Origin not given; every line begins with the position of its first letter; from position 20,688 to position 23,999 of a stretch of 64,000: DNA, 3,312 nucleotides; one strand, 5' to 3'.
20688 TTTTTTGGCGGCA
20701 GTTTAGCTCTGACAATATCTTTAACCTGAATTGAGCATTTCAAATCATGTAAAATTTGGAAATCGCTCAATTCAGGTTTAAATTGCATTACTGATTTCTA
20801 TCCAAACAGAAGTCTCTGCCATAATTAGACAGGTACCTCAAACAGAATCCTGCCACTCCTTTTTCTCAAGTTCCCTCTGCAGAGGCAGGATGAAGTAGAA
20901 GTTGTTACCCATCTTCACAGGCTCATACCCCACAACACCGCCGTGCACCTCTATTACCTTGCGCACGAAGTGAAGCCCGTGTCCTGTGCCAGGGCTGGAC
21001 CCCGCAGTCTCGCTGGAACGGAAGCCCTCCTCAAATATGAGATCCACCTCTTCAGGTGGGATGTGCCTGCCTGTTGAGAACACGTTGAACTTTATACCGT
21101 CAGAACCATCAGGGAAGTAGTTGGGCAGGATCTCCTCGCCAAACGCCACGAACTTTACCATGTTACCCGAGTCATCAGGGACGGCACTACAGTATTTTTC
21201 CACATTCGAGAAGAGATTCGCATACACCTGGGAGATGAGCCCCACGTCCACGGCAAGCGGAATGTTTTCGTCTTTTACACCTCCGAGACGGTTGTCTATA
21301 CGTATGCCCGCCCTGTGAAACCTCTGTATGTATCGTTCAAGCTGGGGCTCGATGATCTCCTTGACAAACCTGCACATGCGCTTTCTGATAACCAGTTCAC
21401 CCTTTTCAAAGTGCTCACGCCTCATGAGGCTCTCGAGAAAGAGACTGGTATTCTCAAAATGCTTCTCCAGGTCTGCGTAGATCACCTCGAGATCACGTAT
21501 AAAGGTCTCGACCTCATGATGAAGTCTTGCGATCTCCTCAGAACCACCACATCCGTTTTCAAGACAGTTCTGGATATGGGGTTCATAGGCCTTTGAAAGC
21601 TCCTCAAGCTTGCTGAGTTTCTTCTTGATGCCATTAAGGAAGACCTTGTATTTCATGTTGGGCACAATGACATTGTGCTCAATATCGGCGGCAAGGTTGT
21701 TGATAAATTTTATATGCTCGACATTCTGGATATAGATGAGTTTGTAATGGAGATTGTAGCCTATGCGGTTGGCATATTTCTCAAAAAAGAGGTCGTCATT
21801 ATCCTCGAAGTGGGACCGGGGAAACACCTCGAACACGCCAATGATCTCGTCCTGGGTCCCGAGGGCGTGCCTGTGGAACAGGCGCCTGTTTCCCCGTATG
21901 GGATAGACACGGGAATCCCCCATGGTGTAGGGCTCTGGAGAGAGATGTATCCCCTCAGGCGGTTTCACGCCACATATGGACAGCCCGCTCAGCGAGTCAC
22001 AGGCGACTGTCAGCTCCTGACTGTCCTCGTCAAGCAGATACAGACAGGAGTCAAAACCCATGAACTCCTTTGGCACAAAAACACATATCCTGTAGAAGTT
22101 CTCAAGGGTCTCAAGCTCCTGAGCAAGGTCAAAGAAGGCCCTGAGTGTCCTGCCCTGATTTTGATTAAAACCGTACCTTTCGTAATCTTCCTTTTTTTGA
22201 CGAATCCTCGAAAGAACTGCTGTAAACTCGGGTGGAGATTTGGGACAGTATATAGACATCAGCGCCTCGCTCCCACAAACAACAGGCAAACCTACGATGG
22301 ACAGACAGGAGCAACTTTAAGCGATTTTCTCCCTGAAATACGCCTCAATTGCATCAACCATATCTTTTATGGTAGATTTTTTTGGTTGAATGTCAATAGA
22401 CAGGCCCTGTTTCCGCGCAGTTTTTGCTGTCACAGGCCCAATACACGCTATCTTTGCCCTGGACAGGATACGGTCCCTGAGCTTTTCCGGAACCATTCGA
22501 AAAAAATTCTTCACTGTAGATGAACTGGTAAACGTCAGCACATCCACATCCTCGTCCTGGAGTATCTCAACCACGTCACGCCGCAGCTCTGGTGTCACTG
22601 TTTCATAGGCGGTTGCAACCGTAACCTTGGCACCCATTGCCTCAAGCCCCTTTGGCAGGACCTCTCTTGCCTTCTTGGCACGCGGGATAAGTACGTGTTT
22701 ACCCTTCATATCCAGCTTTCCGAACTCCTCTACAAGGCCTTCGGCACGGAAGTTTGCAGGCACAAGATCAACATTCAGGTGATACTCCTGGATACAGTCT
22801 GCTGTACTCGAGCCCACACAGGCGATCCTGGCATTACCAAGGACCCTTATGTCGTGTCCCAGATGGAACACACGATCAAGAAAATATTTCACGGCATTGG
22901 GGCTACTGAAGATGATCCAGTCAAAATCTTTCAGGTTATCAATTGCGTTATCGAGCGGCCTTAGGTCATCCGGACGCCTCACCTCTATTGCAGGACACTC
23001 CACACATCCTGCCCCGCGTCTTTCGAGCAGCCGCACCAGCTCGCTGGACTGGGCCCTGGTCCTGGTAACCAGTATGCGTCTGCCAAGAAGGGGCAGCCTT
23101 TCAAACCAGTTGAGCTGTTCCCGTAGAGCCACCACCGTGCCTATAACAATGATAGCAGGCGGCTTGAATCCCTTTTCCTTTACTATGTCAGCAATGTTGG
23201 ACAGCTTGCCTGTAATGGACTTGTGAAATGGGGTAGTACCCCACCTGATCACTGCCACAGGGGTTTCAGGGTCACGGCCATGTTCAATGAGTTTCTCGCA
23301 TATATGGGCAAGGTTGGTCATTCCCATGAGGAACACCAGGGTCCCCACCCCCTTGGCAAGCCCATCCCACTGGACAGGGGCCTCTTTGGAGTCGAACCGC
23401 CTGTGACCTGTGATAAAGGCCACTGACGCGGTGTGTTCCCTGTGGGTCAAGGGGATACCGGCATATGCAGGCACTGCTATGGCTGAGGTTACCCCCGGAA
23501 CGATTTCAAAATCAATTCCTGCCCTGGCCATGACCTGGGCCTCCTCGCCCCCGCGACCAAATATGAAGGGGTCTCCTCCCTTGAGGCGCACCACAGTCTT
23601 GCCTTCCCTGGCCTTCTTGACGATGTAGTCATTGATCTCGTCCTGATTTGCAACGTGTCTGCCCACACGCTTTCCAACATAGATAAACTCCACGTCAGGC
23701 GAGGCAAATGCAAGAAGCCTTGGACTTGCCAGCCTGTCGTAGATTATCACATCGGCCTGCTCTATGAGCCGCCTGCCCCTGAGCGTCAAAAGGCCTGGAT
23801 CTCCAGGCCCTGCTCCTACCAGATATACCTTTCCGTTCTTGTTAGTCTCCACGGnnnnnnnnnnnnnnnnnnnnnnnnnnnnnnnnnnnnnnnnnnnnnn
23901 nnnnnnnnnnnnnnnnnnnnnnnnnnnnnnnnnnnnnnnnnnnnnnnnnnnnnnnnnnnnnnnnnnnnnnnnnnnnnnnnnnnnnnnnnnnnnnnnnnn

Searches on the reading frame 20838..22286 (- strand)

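Call 46: search_protein_families(library=pfam, proteins=[window:20838-22286:-], max_evalue=0.00001)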
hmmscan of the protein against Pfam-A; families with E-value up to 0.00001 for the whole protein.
window:20838-22286:- (482 aa): 1 family
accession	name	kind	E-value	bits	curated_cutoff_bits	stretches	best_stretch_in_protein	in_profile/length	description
PF02518.31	HATPase_c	-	1.4e-12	48.5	26.4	1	350-470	5-110/111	Histidine kinase-, DNA gyrase B-, and HSP90-like ATPase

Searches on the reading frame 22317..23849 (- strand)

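Call 46: search_protein_families(library=pfam, proteins=[window:22317-23849:-], max_evalue=0.00001)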
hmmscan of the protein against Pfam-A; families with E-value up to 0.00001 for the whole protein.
window:22317-23849:- (510 aa): 2 families
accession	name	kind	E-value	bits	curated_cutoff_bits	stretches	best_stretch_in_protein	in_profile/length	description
PF02602.20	HEM4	-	3.7e-71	239.4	27.5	1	269-498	1-230/231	Uroporphyrinogen-III synthase HemD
PF00590.25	TP_methylase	-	2.3e-58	198.1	27.8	1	7-219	1-211/212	Tetrapyrrole (Corrin/Porphyrin) Methylases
